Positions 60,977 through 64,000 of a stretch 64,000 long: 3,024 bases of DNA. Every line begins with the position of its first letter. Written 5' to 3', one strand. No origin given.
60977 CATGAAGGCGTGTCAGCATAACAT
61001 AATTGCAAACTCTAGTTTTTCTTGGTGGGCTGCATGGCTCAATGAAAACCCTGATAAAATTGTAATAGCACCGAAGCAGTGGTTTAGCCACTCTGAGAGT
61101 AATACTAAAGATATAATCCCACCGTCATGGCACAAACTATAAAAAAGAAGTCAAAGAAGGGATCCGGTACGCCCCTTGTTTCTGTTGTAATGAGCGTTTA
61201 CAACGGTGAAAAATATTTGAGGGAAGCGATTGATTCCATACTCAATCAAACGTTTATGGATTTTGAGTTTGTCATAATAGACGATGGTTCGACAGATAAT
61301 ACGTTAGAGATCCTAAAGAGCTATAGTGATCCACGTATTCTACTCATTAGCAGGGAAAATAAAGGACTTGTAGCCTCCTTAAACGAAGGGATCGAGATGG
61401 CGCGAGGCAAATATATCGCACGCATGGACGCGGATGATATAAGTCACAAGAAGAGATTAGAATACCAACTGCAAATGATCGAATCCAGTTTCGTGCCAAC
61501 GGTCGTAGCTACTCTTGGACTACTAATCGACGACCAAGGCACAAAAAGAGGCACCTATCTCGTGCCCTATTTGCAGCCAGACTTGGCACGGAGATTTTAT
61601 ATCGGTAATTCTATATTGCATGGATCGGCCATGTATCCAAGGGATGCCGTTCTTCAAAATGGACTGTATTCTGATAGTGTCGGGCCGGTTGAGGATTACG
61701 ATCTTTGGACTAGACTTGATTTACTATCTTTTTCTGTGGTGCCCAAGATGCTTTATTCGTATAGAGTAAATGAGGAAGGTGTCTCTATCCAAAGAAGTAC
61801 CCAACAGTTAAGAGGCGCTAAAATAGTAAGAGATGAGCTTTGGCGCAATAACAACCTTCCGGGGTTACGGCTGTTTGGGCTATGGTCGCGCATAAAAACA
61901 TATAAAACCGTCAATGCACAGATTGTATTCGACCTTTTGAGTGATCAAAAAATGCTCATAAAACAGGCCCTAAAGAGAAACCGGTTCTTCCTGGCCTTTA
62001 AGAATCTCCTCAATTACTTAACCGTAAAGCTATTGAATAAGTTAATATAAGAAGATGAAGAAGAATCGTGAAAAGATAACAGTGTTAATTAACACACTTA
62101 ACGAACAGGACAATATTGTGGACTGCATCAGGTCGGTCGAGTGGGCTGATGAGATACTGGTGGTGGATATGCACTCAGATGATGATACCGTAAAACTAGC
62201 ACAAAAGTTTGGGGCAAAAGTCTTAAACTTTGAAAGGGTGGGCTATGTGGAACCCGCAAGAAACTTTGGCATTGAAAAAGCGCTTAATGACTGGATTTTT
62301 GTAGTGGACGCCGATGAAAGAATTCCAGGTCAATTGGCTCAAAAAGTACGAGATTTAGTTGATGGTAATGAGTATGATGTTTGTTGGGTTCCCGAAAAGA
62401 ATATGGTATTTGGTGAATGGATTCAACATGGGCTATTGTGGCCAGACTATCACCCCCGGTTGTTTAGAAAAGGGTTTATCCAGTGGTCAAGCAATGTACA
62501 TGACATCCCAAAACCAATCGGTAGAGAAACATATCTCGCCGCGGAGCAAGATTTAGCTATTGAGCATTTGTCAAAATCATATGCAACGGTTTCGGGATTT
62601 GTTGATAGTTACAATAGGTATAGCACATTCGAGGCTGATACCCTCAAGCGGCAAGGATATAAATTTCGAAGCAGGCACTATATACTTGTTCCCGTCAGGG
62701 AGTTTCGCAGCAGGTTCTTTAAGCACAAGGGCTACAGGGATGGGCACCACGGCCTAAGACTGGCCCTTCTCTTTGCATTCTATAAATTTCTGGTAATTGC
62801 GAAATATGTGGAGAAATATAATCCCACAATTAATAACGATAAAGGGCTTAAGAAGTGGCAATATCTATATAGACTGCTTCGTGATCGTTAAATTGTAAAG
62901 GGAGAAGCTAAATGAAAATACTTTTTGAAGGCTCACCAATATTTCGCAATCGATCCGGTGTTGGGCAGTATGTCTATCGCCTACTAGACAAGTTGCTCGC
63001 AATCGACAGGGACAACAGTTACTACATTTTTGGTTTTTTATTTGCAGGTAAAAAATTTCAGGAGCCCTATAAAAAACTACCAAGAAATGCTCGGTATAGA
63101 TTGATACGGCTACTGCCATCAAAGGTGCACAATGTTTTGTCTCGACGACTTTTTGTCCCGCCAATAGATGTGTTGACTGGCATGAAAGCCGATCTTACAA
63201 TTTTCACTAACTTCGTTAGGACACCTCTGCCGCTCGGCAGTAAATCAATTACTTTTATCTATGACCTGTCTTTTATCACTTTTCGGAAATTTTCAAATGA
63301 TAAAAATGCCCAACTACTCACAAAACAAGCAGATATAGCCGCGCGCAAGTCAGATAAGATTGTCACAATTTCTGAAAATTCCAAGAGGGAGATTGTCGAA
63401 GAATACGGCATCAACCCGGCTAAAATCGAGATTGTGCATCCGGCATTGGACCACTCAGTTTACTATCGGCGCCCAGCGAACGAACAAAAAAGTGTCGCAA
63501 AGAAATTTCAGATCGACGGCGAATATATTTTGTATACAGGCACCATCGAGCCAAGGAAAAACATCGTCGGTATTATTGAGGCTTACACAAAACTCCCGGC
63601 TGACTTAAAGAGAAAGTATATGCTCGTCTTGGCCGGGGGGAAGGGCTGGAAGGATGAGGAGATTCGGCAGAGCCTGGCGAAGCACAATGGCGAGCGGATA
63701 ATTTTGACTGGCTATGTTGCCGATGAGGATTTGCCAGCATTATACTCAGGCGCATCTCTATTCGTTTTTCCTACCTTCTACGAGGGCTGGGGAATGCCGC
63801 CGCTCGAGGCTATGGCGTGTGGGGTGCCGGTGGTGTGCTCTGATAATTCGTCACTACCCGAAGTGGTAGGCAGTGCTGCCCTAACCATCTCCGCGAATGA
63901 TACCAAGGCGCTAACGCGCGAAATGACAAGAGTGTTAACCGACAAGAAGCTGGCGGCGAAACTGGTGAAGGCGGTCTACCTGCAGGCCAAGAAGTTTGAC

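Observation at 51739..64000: ABC-transporter-dependent, fucose-containing surface-glycan cluster with an AT-rich glycosyltransferase segment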

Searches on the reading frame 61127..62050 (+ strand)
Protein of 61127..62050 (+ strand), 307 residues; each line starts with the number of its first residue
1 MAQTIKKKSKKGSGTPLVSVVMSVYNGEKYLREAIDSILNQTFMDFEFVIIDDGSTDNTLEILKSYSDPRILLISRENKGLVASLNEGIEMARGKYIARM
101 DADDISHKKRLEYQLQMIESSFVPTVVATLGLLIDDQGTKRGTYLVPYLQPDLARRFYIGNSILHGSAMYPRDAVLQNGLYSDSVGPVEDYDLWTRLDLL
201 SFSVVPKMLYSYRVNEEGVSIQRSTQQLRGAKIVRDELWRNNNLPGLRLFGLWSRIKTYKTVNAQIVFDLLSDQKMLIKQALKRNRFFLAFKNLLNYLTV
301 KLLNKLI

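Call 5: search_protein_families(library=pfam, proteins=[window:61127-62050:+], max_evalue=0.01)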
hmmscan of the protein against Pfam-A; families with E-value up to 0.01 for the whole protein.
window:61127-62050:+ (307 aa): 4 families
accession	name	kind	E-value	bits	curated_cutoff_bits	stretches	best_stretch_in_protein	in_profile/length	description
PF00535.33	Glycos_transf_2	-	1.6e-35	123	23.3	1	19-144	1-129/168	Glycosyl transferase family 2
PF10111.15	Glyco_tranf_2_2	-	7.3e-15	55.6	27.3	1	19-127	1-115/276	Glycosyltransferase like family 2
PF13641.12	Glyco_tranf_2_3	-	1.3e-14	55.3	27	1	18-205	3-202/230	Glycosyltransferase like family 2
PF13704.12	Glyco_tranf_2_4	-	0.00086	20.2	27.5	1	28-109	4-87/98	Glycosyl transferase family 2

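Call 10: search_protein_families(library=ncbifam, proteins=[window:61127-62050:+], max_evalue=0.001)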
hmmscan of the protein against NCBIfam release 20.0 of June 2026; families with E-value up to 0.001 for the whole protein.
window:61127-62050:+ (307 aa): 22 families
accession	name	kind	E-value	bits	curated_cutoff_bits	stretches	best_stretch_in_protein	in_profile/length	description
NF053739.1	GlytfEpsEBac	equivalog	3.8e-36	124.4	450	1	16-219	1-207/265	glycosyltransferase EpsE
NF007482.0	PRK10073.1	equivalog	3e-25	88.9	423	1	14-118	4-110/334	glycosyltransferase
NF047683.1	TeichurnBiosyTuaG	equivalog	1.2e-24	87.3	400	1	15-121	5-114/252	teichuronic acid biosynthesis protein TuaG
TIGR03937.1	PgaC_IcaA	equivalog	2.8e-20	72.7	422.3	1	6-121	35-153/407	poly-beta-1,6-N-acetyl-D-glucosamine synthase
NF041875.1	EPS_EpsD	equivalog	7e-16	58.5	370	1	18-199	1-191/325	exopolysaccharide biosynthesis glycosyltransferase EpsD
NF041394.1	GtaseAglG_Halo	equivalog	1.8e-15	57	440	1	18-133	3-119/304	glucosyl-dolichyl phosphate glucuronosyltransferase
NF050050.1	ProtGlycPglI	equivalog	2.4e-14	53.4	500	1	16-123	2-113/306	GalNAc(5)-diNAcBac-PP-undecaprenol beta-1,3-glucosyltransferase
NF007453.0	PRK10018.1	equivalog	5.2e-14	52.6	382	1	15-197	5-189/280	colanic acid biosynthesis glycosyltransferase WcaA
TIGR04017.1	WcaA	equivalog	9.6e-14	51.6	495.75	1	15-197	4-188/279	colanic acid biosynthesis glycosyltransferase WcaA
TIGR03111.1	glyc2_xrt_Gpos1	hypoth_equivalog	3.2e-11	42.7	363.95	1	6-133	39-169/439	TIGR03111 family XrtG-associated glycosyltransferase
TIGR04009.1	wcaE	equivalog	4e-10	39.4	369.2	1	18-116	6-105/248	colanic acid biosynthesis glycosyltransferase WcaE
NF038302.1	EPS_HpsE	equivalog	8e-10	38.2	300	1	19-109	4-102/307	hormogonium polysaccharide biosynthesis glycosyltransferase HpsE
TIGR04283.1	glyco_like_mftF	equivalog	7.4e-09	35.5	182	1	18-118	1-97/221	TIGR04283 family arsenosugar biosynthesis glycosyltransferase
TIGR03965.1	mycofact_glyco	equivalog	9.9e-09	34.6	280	1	9-123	67-184/467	mycofactocin biosynthesis glycosyltransferase MftF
NF047588.1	GlcsyltransPgfSStrep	equivalog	4.8e-08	32.6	500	1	18-107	3-98/308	glycosyltransferase PgfS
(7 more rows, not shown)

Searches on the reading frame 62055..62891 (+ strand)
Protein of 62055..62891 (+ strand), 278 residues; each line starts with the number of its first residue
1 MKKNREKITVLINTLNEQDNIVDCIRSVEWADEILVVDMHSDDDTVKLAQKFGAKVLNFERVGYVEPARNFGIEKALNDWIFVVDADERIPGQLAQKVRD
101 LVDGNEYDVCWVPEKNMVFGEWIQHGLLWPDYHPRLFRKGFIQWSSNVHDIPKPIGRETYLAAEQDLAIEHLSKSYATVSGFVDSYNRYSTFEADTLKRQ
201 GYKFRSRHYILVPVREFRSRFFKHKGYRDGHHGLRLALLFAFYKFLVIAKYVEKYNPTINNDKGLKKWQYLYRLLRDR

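Call 7: search_protein_families(library=pfam, proteins=[window:62055-62891:+], max_evalue=0.01)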
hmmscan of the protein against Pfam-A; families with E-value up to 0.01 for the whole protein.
window:62055-62891:+ (278 aa): 2 families
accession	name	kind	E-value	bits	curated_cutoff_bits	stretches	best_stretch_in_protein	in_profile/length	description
PF00535.33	Glycos_transf_2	-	3.6e-17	63.2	23.3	1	9-144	1-149/168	Glycosyl transferase family 2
PF13704.12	Glyco_tranf_2_4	-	0.0017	19.2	27.5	1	31-88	19-82/98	Glycosyl transferase family 2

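Call 10: search_protein_families(library=ncbifam, proteins=[window:62055-62891:+], max_evalue=0.001)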
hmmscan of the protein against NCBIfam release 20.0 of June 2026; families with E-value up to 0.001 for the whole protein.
window:62055-62891:+ (278 aa): 8 families
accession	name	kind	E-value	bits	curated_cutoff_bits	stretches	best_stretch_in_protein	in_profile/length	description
TIGR04283.1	glyco_like_mftF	equivalog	2.4e-11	43.7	182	1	8-106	1-101/221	TIGR04283 family arsenosugar biosynthesis glycosyltransferase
TIGR04182.1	glyco_TIGR04182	equivalog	5.5e-09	35.8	325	1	8-97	2-92/293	S-layer glycoprotein N-glycosyltransferase AglJ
TIGR04195.1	S_glycosyl_SunS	equivalog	1e-08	34.5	350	1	4-90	55-144/421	SunS family peptide S-glycosyltransferase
NF010496.0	PRK13915.1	equivalog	6e-08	32.1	262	1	2-62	27-94/307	glucosyl-3-phosphoglycerate synthase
NF007482.0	PRK10073.1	equivalog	6.1e-07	28.8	423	1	1-110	1-118/334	glycosyltransferase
NF045692.1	OglycostaseCruG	equivalog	0.00023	20.2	600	0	7-59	42-98/386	2'-O-glycosyltransferase CruG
NF041391.1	DPhHxTase_Halo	equivalog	0.00034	19.7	375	1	15-109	4-99/213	dolichyl-phosphate hexose transferase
TIGR03965.1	mycofact_glyco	equivalog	0.00093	18.2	280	0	5-88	73-165/467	mycofactocin biosynthesis glycosyltransferase MftF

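Call 11: find_encoding_contigs(protein=window:62055-62891:+, flank=10000, max_places=6)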
Protein window:62055-62891:+ (278 aa): no gene with exactly this product is on record in the collection.

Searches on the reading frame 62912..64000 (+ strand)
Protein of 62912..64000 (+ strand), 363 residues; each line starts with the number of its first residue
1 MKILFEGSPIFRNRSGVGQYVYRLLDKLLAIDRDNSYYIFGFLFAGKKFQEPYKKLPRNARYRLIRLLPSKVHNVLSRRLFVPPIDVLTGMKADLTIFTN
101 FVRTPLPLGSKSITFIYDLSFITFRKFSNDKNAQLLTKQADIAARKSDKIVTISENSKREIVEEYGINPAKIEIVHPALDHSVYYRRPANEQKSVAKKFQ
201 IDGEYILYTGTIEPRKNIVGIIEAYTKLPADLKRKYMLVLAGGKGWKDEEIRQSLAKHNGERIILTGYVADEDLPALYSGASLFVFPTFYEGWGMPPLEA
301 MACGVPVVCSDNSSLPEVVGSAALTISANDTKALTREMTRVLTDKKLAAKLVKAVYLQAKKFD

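Call 7: search_protein_families(library=pfam, proteins=[window:62912-64000:+], max_evalue=0.01)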
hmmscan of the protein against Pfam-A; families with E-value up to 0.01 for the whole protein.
window:62912-64000:+ (363 aa): 6 families
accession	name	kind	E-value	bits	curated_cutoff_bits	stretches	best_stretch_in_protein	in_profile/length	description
PF00534.26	Glycos_transf_1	-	6.9e-39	133.6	26.4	1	198-355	10-169/172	Glycosyl transferases group 1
PF13692.12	Glyco_trans_1_4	-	8.3e-29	101.1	27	1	205-344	3-142/142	Glycosyl transferases group 1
PF20706.3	GT4-conflict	-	3.2e-12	46.6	26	1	197-329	193-327/385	Family 4 Glycosyltransferase in conflict systems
PF13439.12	Glyco_transf_4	-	1.9e-08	34.9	28.5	1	15-182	2-169/170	Glycosyltransferase Family 4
PF13524.12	Glyco_trans_1_2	-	3.8e-08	33.8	25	1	237-356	16-126/144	Glycosyl transferase-like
PF05693.19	Glycogen_syn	-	0.0041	16.2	27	1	278-313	467-502/639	Glycogen synthase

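Call 10: search_protein_families(library=ncbifam, proteins=[window:62912-64000:+], max_evalue=0.001)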
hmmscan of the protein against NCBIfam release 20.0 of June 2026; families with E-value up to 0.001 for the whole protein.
window:62912-64000:+ (363 aa): 30 families (the best 25 are shown)
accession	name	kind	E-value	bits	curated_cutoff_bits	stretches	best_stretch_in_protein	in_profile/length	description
TIGR04047.1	MSMEG_0565_glyc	hypoth_equivalog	1.2e-31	110.2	259.85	1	136-353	128-349/373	MSMEG_0565 family glycosyltransferase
TIGR02149.1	glgA_Coryne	subfamily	9.2e-28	97.4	302.4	1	143-357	141-368/391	glycogen synthase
TIGR03999.1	thiol_BshA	equivalog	1.6e-20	73.4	273.7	1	140-362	138-357/375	N-acetyl-alpha-D-glucosaminyl L-malate synthase BshA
TIGR04157.1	glyco_rSAM_CFB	subfamily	1.9e-20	73.2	400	1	139-346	162-368/406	TIGR04157 family glycosyltransferase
TIGR03449.1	mycothiol_MshA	equivalog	3.9e-19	68.8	462.5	1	145-362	163-387/406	D-inositol-3-phosphate glycosyltransferase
NF053513.1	Gtran_IagA_BgsA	equivalog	9e-18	64.4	460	1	132-359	91-312/333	LTA glycolipid anchor biosynthesis glycosyltransferase, IagA/BgsA family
NF038295.1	EPS_HpsP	equivalog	2e-17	63.3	550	1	157-348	164-356/388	hormogonium polysaccharide biosynthesis glycosyltransferase HpsP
NF050063.1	ProtGlycPglJ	equivalog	3.2e-17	62.8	500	1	144-363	142-351/363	N-acetylgalactosamine-N,N'-diacetylbacillosaminyl-diphospho-undecaprenol 4-alpha-N-acetylgalactosaminyltransferase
NF047684.1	TeichurnBiosyTuaC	equivalog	5.2e-16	58.6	550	1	142-357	160-367/391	teichuronic acid biosynthesis protein TuaC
TIGR03088.1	stp2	hypoth_equivalog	1.5e-15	57.1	409.05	1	149-350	139-344/374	TIGR03088 family PEP-CTERM/XrtA system glycosyltransferase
TIGR04063.1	stp3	hypoth_equivalog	4.3e-14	52.2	442.05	1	142-350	153-366/397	TIGR04063 family PEP-CTERM/XrtA system glycosyltransferase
NF041876.1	EPS_EpsE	equivalog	1.3e-13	51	400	1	241-354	251-371/389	exopolysaccharide biosynthesis GT4 family glycosyltransferase EpsE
NF012028.0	PRK15484.1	subfamily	8.9e-13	48.1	618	1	167-348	158-348/380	lipopolysaccharide N-acetylglucosaminyltransferase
NF038298.1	EPS_HpsO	equivalog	1.4e-12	47.1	575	1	146-359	146-367/388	hormogonium polysaccharide biosynthesis glycosyltransferase HpsO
TIGR02472.1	sucr_P_syn_N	equivalog_domain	3.2e-10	39.4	576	1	149-346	187-408/439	sucrose-phosphate synthase, putative, glycosyltransferase domain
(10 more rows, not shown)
